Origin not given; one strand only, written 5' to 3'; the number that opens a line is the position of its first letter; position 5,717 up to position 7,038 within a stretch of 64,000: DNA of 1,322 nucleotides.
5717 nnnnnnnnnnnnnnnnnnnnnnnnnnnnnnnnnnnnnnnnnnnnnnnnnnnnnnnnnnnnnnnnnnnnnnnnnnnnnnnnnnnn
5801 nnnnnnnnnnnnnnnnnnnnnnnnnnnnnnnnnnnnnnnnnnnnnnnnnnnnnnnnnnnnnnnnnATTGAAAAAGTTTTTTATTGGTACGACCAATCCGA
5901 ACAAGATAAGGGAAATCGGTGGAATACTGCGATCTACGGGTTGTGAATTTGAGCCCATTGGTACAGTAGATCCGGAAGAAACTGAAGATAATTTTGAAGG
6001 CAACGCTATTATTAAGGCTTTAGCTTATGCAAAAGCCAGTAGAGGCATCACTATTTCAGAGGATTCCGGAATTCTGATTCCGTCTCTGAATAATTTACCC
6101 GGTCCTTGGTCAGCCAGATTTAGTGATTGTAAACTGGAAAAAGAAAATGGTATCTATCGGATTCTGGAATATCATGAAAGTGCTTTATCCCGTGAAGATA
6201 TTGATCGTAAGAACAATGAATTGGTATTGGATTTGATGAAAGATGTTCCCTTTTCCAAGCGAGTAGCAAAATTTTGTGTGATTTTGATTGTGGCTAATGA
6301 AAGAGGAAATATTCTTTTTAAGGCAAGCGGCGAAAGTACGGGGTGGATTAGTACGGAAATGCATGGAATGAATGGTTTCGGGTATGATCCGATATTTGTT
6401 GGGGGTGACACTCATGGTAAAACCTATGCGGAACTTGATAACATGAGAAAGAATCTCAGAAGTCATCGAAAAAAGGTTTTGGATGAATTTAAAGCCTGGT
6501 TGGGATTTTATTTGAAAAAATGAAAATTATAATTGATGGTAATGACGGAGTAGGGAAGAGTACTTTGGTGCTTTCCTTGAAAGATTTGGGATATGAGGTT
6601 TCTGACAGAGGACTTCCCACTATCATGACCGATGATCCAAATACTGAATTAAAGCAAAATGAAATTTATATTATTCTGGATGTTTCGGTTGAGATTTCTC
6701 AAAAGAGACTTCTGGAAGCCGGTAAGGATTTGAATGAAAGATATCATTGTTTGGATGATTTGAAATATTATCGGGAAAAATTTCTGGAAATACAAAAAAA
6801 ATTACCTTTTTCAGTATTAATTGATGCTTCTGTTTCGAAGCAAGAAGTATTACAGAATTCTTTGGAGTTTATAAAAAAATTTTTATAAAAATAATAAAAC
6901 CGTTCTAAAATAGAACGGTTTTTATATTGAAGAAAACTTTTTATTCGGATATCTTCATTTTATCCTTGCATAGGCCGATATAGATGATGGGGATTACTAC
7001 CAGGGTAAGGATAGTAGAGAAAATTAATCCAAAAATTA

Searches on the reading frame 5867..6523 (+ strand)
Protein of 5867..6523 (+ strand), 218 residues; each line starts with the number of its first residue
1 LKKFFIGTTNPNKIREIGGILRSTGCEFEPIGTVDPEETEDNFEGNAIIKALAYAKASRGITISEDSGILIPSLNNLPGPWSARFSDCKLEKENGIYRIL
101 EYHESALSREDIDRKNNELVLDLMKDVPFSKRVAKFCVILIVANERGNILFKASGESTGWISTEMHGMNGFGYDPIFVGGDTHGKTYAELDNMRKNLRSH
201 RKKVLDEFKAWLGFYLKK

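Call 41: search_protein_families(library=pfam, proteins=[window:5867-6523:+], max_evalue=0.001)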
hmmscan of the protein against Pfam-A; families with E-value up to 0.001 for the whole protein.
window:5867-6523:+ (218 aa): 1 family
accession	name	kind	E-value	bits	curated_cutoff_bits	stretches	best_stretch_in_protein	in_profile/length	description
PF01725.21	Ham1p_like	-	2.1e-41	142.3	22.5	2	110-211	89-186/186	Ham1 family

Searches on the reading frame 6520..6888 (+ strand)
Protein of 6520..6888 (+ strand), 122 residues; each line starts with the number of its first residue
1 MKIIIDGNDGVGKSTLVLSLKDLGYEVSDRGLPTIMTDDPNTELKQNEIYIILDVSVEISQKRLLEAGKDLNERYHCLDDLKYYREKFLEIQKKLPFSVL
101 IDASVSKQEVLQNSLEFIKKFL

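Call 41: search_protein_families(library=pfam, proteins=[window:6520-6888:+], max_evalue=0.001)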
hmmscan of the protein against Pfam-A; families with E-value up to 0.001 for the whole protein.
window:6520-6888:+ (122 aa): 2 families
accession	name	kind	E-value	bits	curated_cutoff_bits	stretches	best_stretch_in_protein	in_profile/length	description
PF02223.23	Thymidylate_kin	-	7.1e-06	26.3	27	0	46-112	117-183/185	Thymidylate kinase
PF03668.21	RapZ-like_N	-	0.00019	21.7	25.4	1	3-75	4-80/158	RapZ-like N-terminal domain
